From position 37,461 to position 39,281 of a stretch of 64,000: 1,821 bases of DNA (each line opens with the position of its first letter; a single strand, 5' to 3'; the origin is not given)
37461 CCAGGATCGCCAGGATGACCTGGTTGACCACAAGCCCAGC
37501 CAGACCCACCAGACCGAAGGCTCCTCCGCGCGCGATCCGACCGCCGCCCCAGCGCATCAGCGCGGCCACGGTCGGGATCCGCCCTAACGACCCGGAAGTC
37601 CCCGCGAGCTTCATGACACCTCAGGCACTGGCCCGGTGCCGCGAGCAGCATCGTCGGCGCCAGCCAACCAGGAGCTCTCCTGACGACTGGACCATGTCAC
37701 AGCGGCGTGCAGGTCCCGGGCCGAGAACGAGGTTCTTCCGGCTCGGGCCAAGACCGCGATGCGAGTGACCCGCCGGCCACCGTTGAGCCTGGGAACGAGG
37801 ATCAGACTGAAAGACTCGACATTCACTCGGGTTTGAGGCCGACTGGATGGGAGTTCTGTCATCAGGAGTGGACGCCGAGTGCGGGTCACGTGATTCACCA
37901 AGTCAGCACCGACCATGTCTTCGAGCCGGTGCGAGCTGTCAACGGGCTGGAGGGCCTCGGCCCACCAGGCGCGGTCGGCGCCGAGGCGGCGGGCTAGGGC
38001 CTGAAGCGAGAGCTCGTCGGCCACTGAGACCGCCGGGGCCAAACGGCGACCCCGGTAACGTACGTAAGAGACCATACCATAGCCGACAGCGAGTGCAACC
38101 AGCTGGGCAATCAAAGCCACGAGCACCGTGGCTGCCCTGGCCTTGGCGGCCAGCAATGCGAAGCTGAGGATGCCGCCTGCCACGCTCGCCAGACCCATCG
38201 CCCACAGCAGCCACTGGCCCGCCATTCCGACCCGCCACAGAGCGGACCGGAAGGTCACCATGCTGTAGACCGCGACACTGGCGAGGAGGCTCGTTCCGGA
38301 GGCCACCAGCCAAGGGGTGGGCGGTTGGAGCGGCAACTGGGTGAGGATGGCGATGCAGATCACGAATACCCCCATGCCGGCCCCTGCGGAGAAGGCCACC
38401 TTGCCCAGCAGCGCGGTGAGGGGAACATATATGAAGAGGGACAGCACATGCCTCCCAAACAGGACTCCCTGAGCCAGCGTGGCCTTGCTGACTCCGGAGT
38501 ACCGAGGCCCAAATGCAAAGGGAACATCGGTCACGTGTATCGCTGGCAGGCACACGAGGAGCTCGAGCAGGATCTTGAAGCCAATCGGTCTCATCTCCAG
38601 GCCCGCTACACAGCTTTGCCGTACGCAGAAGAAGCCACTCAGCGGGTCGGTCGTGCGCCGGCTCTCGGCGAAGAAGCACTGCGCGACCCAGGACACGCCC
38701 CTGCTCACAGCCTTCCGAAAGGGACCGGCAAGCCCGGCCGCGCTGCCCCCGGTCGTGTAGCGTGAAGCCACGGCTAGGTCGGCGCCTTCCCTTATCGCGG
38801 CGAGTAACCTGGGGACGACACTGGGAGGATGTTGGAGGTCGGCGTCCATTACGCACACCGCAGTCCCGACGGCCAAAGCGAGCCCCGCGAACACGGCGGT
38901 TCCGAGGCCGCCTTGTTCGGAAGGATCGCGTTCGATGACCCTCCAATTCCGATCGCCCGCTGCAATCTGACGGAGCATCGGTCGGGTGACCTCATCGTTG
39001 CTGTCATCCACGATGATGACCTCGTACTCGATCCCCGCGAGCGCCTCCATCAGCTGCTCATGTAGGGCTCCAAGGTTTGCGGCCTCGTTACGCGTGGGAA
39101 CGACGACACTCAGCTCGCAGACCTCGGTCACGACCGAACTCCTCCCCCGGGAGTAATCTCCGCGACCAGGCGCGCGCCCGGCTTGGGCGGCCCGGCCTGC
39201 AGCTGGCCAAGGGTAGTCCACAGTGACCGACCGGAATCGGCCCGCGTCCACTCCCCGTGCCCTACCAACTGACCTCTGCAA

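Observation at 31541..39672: Six-gene, translationally coupled lipid-linked glycosylation operon carrying two non-canonical members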

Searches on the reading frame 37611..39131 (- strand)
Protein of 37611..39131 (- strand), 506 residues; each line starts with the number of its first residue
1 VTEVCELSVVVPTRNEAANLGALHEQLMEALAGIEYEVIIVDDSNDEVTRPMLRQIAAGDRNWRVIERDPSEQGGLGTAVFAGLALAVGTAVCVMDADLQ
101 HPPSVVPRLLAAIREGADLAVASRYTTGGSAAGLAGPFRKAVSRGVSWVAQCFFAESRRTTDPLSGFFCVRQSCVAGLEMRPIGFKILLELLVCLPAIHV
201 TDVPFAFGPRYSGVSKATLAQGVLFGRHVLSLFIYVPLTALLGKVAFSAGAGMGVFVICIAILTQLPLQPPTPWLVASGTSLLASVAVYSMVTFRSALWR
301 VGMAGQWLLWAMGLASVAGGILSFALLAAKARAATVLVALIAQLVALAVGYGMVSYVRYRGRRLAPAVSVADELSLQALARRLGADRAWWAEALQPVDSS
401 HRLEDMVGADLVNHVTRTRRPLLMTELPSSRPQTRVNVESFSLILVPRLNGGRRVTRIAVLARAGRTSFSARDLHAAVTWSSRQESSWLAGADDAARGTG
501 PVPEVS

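Call 3: search_protein_families(library=pfam, proteins=[window:37611-39131:-], max_evalue=0.01)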
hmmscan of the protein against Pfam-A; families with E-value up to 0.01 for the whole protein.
window:37611-39131:- (506 aa): 3 families
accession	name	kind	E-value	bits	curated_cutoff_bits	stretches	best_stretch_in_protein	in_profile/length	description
PF00535.33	Glycos_transf_2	-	1.8e-23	83.7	23.3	1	8-130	1-121/168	Glycosyl transferase family 2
PF13641.12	Glyco_tranf_2_3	-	1e-06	29.4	27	1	7-118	3-117/230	Glycosyltransferase like family 2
PF13506.12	Glyco_transf_21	-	0.0086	16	21.7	0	84-146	26-87/174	Glycosyl transferase family 21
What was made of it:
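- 37611..39131 (-): Polyprenyl-phosphate mannose synthase of the archaeal (P. furiosus, type III) kind. It consists of a GT2 catalytic domain with the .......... motif, interface helices and a 4-TM GtrA/DPMS-type domain, plus an extra cytoplasmic C-terminal domain. Pfam PF00535, E 1.8e-23 (call 3).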

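Call 4: search_protein_families(library=ncbifam, proteins=[window:37611-39131:-], max_evalue=0.01)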
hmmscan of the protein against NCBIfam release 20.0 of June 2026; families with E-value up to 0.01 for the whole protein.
window:37611-39131:- (506 aa): 14 families
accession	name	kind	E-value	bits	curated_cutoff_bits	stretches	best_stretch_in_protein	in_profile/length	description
NF047588.1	GlcsyltransPgfSStrep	equivalog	2.4e-19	69.7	500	1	6-131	2-128/308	glycosyltransferase PgfS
NF007986.1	PRK10714.1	equivalog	5.9e-14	51.8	529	1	3-146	4-142/316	undecaprenyl-phosphate 4-deoxy-4-formamido-L-arabinose transferase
TIGR04182.1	glyco_TIGR04182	equivalog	3.2e-10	39.9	325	1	7-259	2-247/293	S-layer glycoprotein N-glycosyltransferase AglJ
NF041875.1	EPS_EpsD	equivalog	6.6e-10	38.9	370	1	7-119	1-110/325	exopolysaccharide biosynthesis glycosyltransferase EpsD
NF010496.0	PRK13915.1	equivalog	8.5e-09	34.9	262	1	6-114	32-143/307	glucosyl-3-phosphoglycerate synthase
TIGR04283.1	glyco_like_mftF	equivalog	5e-08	32.8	182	1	7-116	1-100/221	TIGR04283 family arsenosugar biosynthesis glycosyltransferase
NF045692.1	OglycostaseCruG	equivalog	1.7e-07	30.5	600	1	4-119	40-159/386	2'-O-glycosyltransferase CruG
NF041391.1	DPhHxTase_Halo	equivalog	2.7e-07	29.8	375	1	13-131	3-111/213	dolichyl-phosphate hexose transferase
NF007482.0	PRK10073.1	equivalog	8e-07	28.4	423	1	3-122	4-118/334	glycosyltransferase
TIGR03469.1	HpnB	hypoth_equivalog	1.9e-06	27.2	379.25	1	6-116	45-163/386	hopene-associated glycosyltransferase HpnB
TIGR03937.1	PgaC_IcaA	equivalog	1.7e-05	24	422.3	1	3-99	43-136/407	poly-beta-1,6-N-acetyl-D-glucosamine synthase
NF047683.1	TeichurnBiosyTuaG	equivalog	0.00017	21.3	400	1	6-107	7-105/252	teichuronic acid biosynthesis protein TuaG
NF053846.1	glyco_with_XrtP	equivalog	0.0048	15.6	520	1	9-83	45-118/440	XrtP-associated glycosyltransferase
NF038302.1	EPS_HpsE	equivalog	0.0078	15.2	300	0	6-98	2-96/307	hormogonium polysaccharide biosynthesis glycosyltransferase HpsE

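Call 36: find_homologous_proteins(query=window:37611-39131:-, max_evalue=0.00001)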
Query window:37611-39131:- (506 aa): 1321 proteins with E <= 0.00001 among 8000 candidates; the best 120 are listed.
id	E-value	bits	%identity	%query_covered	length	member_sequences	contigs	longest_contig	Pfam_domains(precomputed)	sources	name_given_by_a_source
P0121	0.0e+0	1096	100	100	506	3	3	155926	PF13641.13,PF00535.33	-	-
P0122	2.0e-215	734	69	96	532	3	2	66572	PF13641.13,PF00535.33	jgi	-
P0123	4.3e-213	726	69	95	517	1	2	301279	PF13641.13,PF00535.33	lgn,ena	-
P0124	2.3e-212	724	66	98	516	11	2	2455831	PF00535.33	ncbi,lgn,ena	ncbi:MAG: glycosyltransferase [Candidatus Dormiibacterota bacterium]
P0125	1.3e-210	718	65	99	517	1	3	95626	PF13641.13,PF00535.33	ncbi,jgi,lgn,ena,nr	ncbi:MAG TPA: polyprenol monophosphomannose synthase [Candidatus Dormibacteraeota bacterium]|nr:poly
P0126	8.1e-210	716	68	97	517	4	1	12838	PF13641.13,PF00535.33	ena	-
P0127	2.7e-208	711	67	95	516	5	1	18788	PF13641.13,PF00535.33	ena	-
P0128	2.0e-207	708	67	96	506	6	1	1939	PF00535.33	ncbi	ncbi:MAG: polyprenol monophosphomannose synthase [Candidatus Dormiibacterota bacterium]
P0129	1.7e-205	701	65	98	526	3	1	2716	PF00535.33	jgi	jgi:dolichol-phosphate mannosyltransferase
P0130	4.1e-201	687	63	99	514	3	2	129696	PF13641.13,PF00535.33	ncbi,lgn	ncbi:MAG: polyprenol monophosphomannose synthase [Candidatus Dormibacteria bacterium]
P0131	2.0e-195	668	64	96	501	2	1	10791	PF13641.13,PF00535.33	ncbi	ncbi:MAG: polyprenol monophosphomannose synthase, partial [Candidatus Dormibacteria bacterium]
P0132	3.9e-193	661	64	97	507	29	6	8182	PF00535.33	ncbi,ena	-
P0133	2.4e-185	635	61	97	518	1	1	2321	PF13641.13,PF00535.33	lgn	-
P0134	1.1e-176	606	61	96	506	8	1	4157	PF13641.13,PF00535.33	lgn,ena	-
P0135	2.3e-173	595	58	98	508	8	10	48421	PF13641.13,PF00535.33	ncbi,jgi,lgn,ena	jgi:dolichol-phosphate mannosyltransferase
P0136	3.4e-173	595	59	96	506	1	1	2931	PF13641.13,PF00535.33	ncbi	ncbi:MAG: glycosyltransferase [Candidatus Dormiibacterota bacterium]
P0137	9.6e-173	593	58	95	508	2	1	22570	PF13641.13,PF00535.33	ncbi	ncbi:MAG TPA: glycosyltransferase [Candidatus Dormibacteraeota bacterium]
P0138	1.9e-167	576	56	95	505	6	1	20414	PF13641.13,PF00535.33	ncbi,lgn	-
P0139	3.6e-131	456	50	95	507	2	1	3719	PF00535.33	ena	-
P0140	3.8e-127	443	48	94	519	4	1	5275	PF13641.13,PF00535.33,PF12804.14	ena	-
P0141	9.5e-127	442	48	94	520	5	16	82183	PF13641.13,PF00535.33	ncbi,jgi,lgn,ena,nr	ncbi:MAG TPA: hypothetical protein DEV93_17310 [Chloroflexi bacterium]|jgi:dolichol-phosphate mannos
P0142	2.1e-126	441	48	94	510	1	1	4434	PF13641.13,PF00535.33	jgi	jgi:dolichol-phosphate mannosyltransferase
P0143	6.2e-126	439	48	94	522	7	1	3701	PF00535.33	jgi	jgi:dolichol-phosphate mannosyltransferase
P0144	7.5e-126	439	47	94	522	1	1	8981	PF13641.13,PF00535.33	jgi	jgi:dolichol-phosphate mannosyltransferase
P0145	1.0e-125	438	49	94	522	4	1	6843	PF13641.13,PF00535.33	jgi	-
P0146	2.3e-121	424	48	95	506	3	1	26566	PF13641.13,PF00535.33,PF12804.14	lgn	-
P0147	4.4e-121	423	45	95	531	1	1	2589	PF13641.13,PF00535.33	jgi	jgi:dolichol-phosphate mannosyltransferase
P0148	8.5e-121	422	46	94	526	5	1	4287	PF13641.13,PF00535.33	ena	-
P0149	1.0e-120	422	47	94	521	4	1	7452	PF13641.13,PF00535.33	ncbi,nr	ncbi:MAG: dolichol-phosphate mannosyltransferase [Chloroflexota bacterium]|nr:dolichol-phosphate man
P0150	2.3e-120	421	45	94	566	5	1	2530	PF13641.13,PF00535.33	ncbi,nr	ncbi:MAG: dolichol-phosphate mannosyltransferase, partial [Chloroflexota bacterium]|nr:dolichol-phos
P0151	5.3e-120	419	48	94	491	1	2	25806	PF13641.13,PF00535.33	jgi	jgi:dolichol-phosphate mannosyltransferase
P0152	7.6e-120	419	46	94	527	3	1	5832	PF13641.13,PF00535.33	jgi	jgi:dolichol-phosphate mannosyltransferase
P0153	1.0e-119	418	47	94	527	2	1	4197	PF13641.13,PF00535.33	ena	-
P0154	1.1e-119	418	45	99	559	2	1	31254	PF13641.13,PF04138.21,PF00535.33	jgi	jgi:dolichol-phosphate mannosyltransferase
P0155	1.3e-119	418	47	94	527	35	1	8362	PF13641.13,PF00535.33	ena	-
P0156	2.0e-119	418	47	94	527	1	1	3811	PF13641.13,PF00535.33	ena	-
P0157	2.4e-119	417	47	96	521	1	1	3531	PF13641.13,PF00535.33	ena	-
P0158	8.0e-119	416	48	94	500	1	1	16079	PF13641.13,PF00535.33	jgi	jgi:dolichol-phosphate mannosyltransferase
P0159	1.2e-118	415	46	94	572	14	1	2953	PF13641.13,PF00535.33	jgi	jgi:dolichol-phosphate mannosyltransferase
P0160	4.3e-118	413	46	94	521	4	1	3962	PF13641.13,PF00535.33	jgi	jgi:dolichol-phosphate mannosyltransferase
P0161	1.2e-117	412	45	95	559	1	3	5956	PF13641.13,PF04138.21,PF00535.33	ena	-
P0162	3.9e-117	410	46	94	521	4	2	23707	PF13641.13,PF00535.33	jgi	jgi:dolichol-phosphate mannosyltransferase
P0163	5.7e-117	409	46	94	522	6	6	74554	PF13641.13,PF00535.33,PF12804.14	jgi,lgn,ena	-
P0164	7.9e-117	409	46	95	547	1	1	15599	PF00535.33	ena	-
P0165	1.4e-116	408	46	94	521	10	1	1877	PF13641.13,PF00535.33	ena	-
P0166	7.6e-116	406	47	97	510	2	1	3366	PF13641.13,PF00535.33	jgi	jgi:dolichol-phosphate mannosyltransferase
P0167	1.9e-115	404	47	94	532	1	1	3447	PF13641.13,PF00535.33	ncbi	-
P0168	4.7e-115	403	46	94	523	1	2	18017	PF00535.33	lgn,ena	-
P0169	8.0e-115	402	47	94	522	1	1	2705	PF01590.33,PF00535.33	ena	-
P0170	4.2e-114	400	48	95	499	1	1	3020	PF13641.13,PF00535.33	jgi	jgi:dolichol-phosphate mannosyltransferase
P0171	5.5e-114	400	46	97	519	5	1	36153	PF13641.13,PF00535.33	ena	-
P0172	6.1e-114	399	45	97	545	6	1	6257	PF13641.13,PF00535.33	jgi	jgi:dolichol-phosphate mannosyltransferase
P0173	7.4e-114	399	47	94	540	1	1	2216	PF13641.13,PF00535.33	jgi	jgi:dolichol-phosphate mannosyltransferase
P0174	2.4e-113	397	44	95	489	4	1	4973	PF04138.21,PF00535.33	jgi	-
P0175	2.7e-113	397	44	95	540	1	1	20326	PF13641.13,PF00535.33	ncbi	-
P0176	3.1e-113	397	46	97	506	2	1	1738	PF13641.13,PF00535.33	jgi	jgi:dolichol-phosphate mannosyltransferase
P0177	3.8e-113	397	46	94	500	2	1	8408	PF13641.13,PF00535.33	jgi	-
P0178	8.5e-113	396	45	94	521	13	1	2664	PF13641.13,PF00535.33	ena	-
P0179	8.9e-113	396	45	95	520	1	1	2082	PF00535.33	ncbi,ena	-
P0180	9.1e-113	396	45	94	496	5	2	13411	PF13641.13,PF00535.33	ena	-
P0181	1.1e-112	395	46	95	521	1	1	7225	PF13641.13,PF00535.33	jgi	jgi:dolichol-phosphate mannosyltransferase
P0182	1.2e-112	395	47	94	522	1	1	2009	PF13641.13,PF00535.33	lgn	-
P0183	1.7e-112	395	45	94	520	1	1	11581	PF13641.13,PF00535.33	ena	-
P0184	2.6e-112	394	45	94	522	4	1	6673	PF13641.13,PF00535.33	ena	-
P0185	3.5e-112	394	46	95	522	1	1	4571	PF00535.33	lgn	-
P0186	3.9e-112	393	45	91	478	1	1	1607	PF00535.33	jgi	jgi:dolichol-phosphate mannosyltransferase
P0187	4.2e-112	393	46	97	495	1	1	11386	PF13641.13,PF04138.21,PF00535.33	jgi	jgi:dolichol-phosphate mannosyltransferase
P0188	1.3e-111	392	45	95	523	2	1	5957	PF13641.13,PF00535.33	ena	-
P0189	1.5e-111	392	48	93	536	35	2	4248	PF13641.13,PF04138.21,PF00535.33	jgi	-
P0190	3.4e-111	390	45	95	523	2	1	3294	PF00535.33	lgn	-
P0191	5.1e-111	390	45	95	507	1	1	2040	PF13641.13,PF00535.33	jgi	jgi:dolichol-phosphate mannosyltransferase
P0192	7.0e-111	389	45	96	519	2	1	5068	PF13641.13,PF00535.33,PF12804.14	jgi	jgi:dolichol-phosphate mannosyltransferase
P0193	1.7e-110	388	45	96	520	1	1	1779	PF13641.13,PF00535.33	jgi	jgi:dolichol-phosphate mannosyltransferase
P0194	2.4e-110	388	44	96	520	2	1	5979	PF13641.13,PF00535.33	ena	-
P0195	3.2e-110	387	44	94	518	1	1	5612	PF13641.13,PF00535.33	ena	-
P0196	3.3e-110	387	45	93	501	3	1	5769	PF13641.13,PF00535.33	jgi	jgi:dolichol-phosphate mannosyltransferase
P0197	3.9e-110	387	45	94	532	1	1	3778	PF13641.13,PF00535.33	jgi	jgi:dolichol-phosphate mannosyltransferase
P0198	4.4e-110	387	46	93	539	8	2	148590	PF13641.13,PF00535.33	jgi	-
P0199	5.3e-110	386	45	95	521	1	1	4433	PF13641.13,PF00535.33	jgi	jgi:dolichol-phosphate mannosyltransferase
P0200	6.8e-110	386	44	96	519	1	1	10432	PF13641.13,PF00535.33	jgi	-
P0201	9.8e-110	386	47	94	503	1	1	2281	PF13641.13,PF00535.33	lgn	-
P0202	1.2e-109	385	46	93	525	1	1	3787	PF04138.21,PF00535.33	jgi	jgi:dolichol-phosphate mannosyltransferase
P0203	1.6e-109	385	44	95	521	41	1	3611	PF13641.13,PF00535.33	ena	-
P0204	1.8e-109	385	44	96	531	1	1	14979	PF13641.13,PF00535.33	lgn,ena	-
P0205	3.1e-109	384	44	94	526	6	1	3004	PF13641.13,PF00535.33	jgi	jgi:dolichol-phosphate mannosyltransferase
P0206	3.7e-109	384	43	97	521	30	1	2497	PF04138.21,PF00535.33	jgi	-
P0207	3.9e-109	384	45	95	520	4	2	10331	PF13641.13,PF00535.33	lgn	-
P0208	5.9e-109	383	46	94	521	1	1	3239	PF13641.13,PF00535.33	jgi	jgi:dolichol-phosphate mannosyltransferase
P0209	1.2e-108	382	44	98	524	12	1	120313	PF13641.13,PF00535.33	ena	-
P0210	1.3e-108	382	46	95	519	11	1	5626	PF13641.13,PF00535.33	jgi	-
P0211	2.4e-108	381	45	94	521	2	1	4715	PF13641.13,PF00535.33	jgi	jgi:dolichol-phosphate mannosyltransferase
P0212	7.8e-108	379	45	93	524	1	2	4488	PF13641.13,PF00535.33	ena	-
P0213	8.8e-108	379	45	94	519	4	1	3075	PF13641.13,PF00535.33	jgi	-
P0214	2.7e-106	374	46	93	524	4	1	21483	PF13641.13,PF00535.33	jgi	jgi:dolichol-phosphate mannosyltransferase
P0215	5.0e-106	373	45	94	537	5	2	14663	PF13641.13,PF00535.33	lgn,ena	-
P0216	6.7e-106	373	47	93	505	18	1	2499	PF13641.13,PF04138.21,PF00535.33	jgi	jgi:dolichol-phosphate mannosyltransferase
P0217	1.4e-105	372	46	94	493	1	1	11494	PF00535.33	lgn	-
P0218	2.6e-104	368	45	94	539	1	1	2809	PF13641.13,PF00535.33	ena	-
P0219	3.5e-104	367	45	93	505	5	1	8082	PF13641.13,PF04138.21,PF00535.33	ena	-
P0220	4.7e-104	367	46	94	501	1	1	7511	PF13641.13,PF00535.33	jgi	jgi:glycosyltransferase involved in cell wall biosynthesis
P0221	7.1e-104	366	47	93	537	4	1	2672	PF00535.33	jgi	jgi:dolichol-phosphate mannosyltransferase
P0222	1.2e-103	365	45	94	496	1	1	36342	PF13641.13,PF00535.33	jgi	jgi:dolichol-phosphate mannosyltransferase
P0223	1.3e-103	365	46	94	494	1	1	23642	PF00535.33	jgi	jgi:dolichol-phosphate mannosyltransferase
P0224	1.9e-103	365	44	95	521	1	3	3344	PF00535.33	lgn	-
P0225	5.5e-103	363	45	94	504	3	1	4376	PF13641.13,PF00535.33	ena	-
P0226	3.0e-102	361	46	88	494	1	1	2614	PF00535.33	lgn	-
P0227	1.7e-101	358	46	93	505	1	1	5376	PF13641.13,PF04138.21,PF00535.33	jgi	jgi:dolichol-phosphate mannosyltransferase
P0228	2.5e-101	358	46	93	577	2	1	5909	PF13641.13,PF00535.33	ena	-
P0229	6.1e-101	357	47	94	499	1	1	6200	PF00535.33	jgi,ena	-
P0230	8.6e-101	356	46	96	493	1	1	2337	PF00535.33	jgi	jgi:dolichol-phosphate mannosyltransferase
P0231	1.0e-100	356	43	95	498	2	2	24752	PF13641.13,PF00535.33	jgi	-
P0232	1.1e-99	352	45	94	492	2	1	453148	PF00535.33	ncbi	-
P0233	6.9e-99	350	46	91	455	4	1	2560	PF00535.33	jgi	jgi:dolichol-phosphate mannosyltransferase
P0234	7.6e-99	350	43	94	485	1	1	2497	PF00535.33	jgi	jgi:dolichol-phosphate mannosyltransferase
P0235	1.9e-98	348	45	95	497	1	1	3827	PF13641.13,PF00535.33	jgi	jgi:dolichol-phosphate mannosyltransferase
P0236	1.6e-97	345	43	94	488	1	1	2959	PF00535.33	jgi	jgi:dolichol-phosphate mannosyltransferase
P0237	1.3e-95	339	43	94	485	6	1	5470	PF00535.33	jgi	jgi:dolichol-phosphate mannosyltransferase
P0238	1.5e-94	336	42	94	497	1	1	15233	PF13641.13,PF00535.33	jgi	jgi:dolichol-phosphate mannosyltransferase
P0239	2.0e-94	335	43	93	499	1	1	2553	PF13641.13,PF04138.21,PF00535.33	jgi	jgi:glycosyltransferase involved in cell wall biosynthesis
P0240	2.4e-94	335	44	95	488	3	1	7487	PF00535.33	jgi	jgi:dolichol-phosphate mannosyltransferase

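Call 39: search_solved_structures(query=A2, max_evalue=0.01, show_alignments=1)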
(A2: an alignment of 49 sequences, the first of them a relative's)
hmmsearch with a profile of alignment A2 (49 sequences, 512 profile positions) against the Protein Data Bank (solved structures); distinct sequences matched with E-value up to 0.01: 36.
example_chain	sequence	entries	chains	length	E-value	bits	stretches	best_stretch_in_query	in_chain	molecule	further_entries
5mlz_A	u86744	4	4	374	3.9e-82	279.6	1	15-369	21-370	Dolichol monophosphate mannose synthase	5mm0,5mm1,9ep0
5ekp_C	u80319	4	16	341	2.4e-22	82.4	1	12-141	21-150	Uncharacterized glycosyltransferase sll0501 | Glycosyltransferase sll0501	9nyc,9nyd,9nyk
5eke_A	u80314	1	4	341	2.4e-22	82.4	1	12-141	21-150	Uncharacterized glycosyltransferase sll0501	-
9nye_A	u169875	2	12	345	2.4e-22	82.4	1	12-141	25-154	Glycosyltransferase sll0501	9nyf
9hwj_A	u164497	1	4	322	2.7e-19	72.3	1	17-132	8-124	Undecaprenyl-phosphate 4-deoxy-4-formamido-L-arabinose transferase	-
8vxh_A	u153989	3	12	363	6.6e-17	64.4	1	17-132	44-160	Undecaprenyl-phosphate 4-deoxy-4-formamido-L-arabinose transferase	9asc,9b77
9bhc_C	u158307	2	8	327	6.9e-17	64.4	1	17-132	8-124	Undecaprenyl-phosphate 4-deoxy-4-formamido-L-arabinose transferase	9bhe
2z87_A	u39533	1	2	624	1.2e-10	43.8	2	7-134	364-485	Chondroitin synthase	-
2z86_A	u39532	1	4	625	1.2e-10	43.8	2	7-134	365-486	Chondroitin synthase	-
6yv7_B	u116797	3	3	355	4e-09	38.7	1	16-114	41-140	Glycosyl transferase, family 2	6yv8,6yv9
6yv7_A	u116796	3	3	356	4.1e-09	38.7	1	16-114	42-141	Glycosyl transferase, family 2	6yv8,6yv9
7on7_A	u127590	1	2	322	7.8e-08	34.5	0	24-101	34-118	SAKe6BE-L2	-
3bcv_A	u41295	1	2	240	6.9e-07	31.4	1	17-110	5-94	Putative glycosyltransferase protein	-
7pdo_A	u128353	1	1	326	9.3e-07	30.9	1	10-123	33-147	Glucosyl-3-phosphoglycerate synthase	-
7p5l_A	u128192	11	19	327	9.4e-07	30.9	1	10-123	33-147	Glucosyl-3-phosphoglycerate synthase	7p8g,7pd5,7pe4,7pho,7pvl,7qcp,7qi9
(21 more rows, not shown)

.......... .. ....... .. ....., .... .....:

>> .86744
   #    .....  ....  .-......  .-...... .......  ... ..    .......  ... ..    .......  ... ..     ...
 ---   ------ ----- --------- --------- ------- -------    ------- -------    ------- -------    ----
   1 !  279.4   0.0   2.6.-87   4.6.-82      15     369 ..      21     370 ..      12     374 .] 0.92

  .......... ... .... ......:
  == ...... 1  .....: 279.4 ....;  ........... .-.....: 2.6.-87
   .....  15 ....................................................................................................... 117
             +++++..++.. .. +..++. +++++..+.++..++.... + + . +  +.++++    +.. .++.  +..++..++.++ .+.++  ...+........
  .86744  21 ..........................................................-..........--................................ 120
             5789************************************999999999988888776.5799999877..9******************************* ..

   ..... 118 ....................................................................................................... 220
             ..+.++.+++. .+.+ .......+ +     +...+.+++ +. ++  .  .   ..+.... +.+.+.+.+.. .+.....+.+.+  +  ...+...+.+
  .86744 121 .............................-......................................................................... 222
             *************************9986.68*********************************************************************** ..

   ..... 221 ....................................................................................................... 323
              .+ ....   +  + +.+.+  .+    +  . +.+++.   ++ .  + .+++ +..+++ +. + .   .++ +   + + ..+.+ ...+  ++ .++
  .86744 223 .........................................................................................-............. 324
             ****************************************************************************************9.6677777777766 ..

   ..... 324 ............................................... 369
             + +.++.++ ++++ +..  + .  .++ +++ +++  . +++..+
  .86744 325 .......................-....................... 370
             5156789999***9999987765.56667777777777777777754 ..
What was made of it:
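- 37611..39131 (-): The family profile matches PDB 5mlz Dol-P-Man synthase at E 3.9e-82 over residues 15-369 (call 39).
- On Type III (archaeal-type) Dol-P / polyprenyl-P mannose synthase: Profile against 5mlz: E 3.9e-82 over residues 15-369 (call 39).
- Checked: It aligns with the TM domain of P. furiosus Dol-P-Man synthase (call 39).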
